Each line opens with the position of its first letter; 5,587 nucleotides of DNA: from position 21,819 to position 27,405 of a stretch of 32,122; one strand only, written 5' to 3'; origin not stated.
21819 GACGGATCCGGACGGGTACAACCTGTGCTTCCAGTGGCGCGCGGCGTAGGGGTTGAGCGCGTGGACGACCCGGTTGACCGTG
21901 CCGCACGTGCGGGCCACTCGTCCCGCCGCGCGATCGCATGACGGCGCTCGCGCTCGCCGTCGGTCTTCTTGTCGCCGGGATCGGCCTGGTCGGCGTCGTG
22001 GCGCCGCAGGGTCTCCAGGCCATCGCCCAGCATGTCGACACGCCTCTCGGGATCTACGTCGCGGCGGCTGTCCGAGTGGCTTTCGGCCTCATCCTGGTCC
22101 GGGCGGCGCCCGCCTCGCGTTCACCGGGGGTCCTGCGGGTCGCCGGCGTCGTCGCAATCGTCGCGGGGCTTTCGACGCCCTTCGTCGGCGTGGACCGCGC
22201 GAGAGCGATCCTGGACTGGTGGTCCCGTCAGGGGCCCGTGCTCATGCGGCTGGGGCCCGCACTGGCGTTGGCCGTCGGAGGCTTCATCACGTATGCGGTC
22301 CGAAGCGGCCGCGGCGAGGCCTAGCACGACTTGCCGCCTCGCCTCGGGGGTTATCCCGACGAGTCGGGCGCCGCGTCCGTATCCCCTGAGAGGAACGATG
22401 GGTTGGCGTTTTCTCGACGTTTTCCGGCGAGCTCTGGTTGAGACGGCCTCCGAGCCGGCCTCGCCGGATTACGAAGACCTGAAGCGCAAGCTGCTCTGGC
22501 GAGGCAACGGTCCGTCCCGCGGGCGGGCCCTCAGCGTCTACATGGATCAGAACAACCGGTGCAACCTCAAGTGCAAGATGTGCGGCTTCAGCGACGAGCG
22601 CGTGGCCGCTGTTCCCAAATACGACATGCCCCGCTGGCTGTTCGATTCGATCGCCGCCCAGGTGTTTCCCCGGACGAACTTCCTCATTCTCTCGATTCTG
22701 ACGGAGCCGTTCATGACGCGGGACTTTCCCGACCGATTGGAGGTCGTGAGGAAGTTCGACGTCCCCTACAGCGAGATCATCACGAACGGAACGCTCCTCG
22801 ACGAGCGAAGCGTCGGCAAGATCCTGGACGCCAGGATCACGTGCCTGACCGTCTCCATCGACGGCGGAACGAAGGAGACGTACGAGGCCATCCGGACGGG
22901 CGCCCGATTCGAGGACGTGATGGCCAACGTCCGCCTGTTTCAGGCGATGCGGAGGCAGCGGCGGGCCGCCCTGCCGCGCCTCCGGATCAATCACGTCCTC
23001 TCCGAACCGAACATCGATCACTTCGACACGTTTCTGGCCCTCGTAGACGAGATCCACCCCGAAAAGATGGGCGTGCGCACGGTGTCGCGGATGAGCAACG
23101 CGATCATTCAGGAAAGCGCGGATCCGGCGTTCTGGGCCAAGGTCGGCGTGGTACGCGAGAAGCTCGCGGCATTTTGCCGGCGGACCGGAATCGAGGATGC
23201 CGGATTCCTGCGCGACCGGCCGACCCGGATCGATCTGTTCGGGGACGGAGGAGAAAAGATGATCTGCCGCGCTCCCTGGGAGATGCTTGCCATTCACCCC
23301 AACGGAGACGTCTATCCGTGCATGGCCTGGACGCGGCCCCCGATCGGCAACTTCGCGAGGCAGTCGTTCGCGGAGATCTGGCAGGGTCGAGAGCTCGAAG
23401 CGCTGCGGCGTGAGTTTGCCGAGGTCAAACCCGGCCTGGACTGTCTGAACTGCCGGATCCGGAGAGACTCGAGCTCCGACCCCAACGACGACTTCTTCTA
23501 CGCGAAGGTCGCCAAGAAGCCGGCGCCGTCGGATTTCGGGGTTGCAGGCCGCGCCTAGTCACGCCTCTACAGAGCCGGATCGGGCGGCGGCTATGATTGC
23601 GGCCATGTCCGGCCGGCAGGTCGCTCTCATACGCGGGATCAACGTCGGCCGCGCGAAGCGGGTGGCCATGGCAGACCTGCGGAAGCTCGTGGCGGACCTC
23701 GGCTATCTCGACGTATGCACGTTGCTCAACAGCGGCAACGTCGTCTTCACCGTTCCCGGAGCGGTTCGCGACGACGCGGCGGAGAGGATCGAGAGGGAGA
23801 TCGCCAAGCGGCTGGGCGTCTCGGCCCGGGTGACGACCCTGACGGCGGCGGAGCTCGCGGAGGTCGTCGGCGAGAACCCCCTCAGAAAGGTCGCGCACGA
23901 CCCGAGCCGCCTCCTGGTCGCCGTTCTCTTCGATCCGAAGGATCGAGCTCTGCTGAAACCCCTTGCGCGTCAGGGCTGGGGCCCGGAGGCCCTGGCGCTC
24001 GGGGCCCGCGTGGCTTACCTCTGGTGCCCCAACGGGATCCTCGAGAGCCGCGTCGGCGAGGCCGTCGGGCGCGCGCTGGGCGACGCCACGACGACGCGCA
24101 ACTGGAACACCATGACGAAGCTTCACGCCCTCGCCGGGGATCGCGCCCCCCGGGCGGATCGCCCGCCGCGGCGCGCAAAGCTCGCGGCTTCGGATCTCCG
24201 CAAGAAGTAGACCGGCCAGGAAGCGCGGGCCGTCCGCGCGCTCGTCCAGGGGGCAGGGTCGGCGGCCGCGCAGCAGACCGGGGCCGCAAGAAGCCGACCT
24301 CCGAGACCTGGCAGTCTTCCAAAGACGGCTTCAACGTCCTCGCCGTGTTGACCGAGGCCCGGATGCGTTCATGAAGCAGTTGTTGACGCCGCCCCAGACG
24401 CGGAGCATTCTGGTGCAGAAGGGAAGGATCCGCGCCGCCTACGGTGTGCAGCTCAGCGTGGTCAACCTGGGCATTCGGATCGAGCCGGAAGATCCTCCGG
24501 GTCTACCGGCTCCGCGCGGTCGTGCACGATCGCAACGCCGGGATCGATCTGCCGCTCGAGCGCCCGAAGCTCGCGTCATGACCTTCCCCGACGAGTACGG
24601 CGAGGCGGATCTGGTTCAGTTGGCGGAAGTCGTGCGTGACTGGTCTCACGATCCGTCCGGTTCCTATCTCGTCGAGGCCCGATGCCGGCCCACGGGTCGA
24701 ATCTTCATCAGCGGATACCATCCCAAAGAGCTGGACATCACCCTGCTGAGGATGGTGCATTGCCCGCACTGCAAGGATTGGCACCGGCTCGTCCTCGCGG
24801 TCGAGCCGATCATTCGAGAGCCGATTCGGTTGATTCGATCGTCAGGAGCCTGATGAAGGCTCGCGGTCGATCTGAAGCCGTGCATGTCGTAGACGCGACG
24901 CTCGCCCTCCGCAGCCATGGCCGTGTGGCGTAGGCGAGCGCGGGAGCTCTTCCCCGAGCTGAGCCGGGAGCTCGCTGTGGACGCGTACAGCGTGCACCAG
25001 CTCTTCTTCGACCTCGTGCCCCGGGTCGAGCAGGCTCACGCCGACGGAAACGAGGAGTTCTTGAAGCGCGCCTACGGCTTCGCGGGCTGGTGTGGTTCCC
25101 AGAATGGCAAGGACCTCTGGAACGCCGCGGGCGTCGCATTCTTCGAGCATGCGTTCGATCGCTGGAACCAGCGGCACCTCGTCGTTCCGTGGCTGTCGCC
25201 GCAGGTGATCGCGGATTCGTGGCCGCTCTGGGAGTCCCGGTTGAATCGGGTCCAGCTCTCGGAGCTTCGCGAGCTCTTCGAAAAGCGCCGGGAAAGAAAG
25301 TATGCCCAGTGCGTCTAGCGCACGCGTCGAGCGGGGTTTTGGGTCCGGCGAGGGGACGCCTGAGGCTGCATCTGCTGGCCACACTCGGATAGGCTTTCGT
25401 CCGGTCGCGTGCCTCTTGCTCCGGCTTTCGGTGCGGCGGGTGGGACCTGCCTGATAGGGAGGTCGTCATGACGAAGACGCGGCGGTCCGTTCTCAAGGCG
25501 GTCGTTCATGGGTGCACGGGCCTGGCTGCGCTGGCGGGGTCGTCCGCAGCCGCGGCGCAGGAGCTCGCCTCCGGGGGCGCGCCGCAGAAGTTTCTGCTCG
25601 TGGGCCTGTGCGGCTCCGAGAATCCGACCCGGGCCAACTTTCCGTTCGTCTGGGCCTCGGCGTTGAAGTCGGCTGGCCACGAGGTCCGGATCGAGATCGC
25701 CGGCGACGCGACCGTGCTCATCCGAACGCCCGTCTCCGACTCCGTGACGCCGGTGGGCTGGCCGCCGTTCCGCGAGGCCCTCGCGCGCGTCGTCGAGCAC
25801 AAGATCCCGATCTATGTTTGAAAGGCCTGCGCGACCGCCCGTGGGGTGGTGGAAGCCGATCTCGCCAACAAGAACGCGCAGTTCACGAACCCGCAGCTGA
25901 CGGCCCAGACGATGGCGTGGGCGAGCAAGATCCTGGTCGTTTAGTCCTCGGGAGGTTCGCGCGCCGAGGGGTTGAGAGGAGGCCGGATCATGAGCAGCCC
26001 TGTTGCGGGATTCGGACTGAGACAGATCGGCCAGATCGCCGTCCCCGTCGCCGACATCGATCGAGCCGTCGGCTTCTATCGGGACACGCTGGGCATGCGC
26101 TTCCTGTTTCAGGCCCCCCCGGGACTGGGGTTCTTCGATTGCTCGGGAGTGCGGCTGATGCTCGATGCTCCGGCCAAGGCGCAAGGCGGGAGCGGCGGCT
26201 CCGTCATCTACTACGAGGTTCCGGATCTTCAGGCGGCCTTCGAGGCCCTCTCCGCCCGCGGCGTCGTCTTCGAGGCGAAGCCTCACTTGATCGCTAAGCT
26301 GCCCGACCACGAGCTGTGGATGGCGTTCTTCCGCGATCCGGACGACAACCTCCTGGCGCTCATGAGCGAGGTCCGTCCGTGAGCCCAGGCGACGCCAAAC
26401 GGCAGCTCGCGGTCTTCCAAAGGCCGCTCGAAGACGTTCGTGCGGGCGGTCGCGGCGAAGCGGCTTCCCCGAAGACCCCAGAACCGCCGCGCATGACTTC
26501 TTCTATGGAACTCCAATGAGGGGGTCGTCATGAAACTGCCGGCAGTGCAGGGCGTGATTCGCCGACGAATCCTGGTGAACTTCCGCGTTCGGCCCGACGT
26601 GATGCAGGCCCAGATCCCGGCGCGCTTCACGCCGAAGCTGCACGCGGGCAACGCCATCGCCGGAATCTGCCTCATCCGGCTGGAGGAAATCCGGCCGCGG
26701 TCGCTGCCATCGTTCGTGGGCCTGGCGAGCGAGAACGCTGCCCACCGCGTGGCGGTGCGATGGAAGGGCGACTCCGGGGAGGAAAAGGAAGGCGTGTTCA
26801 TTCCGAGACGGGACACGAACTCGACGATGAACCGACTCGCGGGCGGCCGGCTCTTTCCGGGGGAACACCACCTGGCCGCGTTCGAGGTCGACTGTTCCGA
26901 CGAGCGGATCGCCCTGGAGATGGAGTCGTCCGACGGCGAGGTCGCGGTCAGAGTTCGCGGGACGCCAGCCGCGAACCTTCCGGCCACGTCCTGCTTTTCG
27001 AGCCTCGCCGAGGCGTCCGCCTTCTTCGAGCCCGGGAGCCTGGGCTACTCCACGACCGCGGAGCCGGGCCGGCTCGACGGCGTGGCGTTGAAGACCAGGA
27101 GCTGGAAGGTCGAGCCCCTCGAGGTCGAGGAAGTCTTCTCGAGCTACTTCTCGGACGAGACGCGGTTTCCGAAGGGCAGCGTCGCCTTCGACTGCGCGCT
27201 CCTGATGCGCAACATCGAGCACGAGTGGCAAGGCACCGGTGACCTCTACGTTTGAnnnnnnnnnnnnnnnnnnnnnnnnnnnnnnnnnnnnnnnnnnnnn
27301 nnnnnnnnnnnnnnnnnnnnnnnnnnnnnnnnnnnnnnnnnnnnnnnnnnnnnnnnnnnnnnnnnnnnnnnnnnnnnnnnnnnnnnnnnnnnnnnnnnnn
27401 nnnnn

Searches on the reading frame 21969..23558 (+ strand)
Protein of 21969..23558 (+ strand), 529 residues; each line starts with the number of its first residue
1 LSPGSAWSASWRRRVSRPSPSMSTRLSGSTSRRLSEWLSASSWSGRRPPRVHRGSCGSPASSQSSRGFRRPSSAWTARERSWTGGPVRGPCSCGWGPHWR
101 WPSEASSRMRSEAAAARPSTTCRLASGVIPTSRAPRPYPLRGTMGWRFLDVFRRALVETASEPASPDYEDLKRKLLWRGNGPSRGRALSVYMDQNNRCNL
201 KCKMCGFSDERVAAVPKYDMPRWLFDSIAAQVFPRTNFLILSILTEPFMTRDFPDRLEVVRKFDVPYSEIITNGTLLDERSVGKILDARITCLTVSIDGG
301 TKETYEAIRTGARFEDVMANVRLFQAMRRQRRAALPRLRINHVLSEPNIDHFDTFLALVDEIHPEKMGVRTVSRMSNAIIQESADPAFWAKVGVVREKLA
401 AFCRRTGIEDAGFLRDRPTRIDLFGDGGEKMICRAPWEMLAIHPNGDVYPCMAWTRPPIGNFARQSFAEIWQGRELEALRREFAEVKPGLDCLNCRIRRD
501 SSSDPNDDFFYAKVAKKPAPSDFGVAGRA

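Call 44: search_protein_families(library=pfam, proteins=[window:21969-23558:+], max_evalue=0.001)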
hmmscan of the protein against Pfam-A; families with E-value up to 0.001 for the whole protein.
window:21969-23558:+ (529 aa): 2 families
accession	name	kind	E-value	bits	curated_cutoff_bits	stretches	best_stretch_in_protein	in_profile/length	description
PF13186.11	SPASM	-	2.9e-13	50.3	21.5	1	433-495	1-66/67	Iron-sulfur cluster-binding domain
PF04055.27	Radical_SAM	-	1.4e-11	45.3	29.5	1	196-326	5-138/166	Radical SAM superfamily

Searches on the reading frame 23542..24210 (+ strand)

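Call 44: search_protein_families(library=pfam, proteins=[window:23542-24210:+], max_evalue=0.001)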
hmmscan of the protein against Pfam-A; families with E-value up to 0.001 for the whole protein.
window:23542-24210:+ (222 aa): 1 family
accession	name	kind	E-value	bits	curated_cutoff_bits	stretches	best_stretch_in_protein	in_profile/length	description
PF08002.16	DUF1697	-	6.7e-33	114.4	24.4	1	25-159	3-137/137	Protein of unknown function (DUF1697)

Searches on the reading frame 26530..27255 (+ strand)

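Call 44: search_protein_families(library=pfam, proteins=[window:26530-27255:+], max_evalue=0.001)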
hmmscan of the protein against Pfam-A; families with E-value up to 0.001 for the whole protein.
window:26530-27255:+ (241 aa): 1 family
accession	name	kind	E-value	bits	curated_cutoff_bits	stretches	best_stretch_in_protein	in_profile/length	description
PF09844.14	DUF2071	-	1.2e-09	38.6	27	1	11-202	5-185/212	Uncharacterized conserved protein (COG2071)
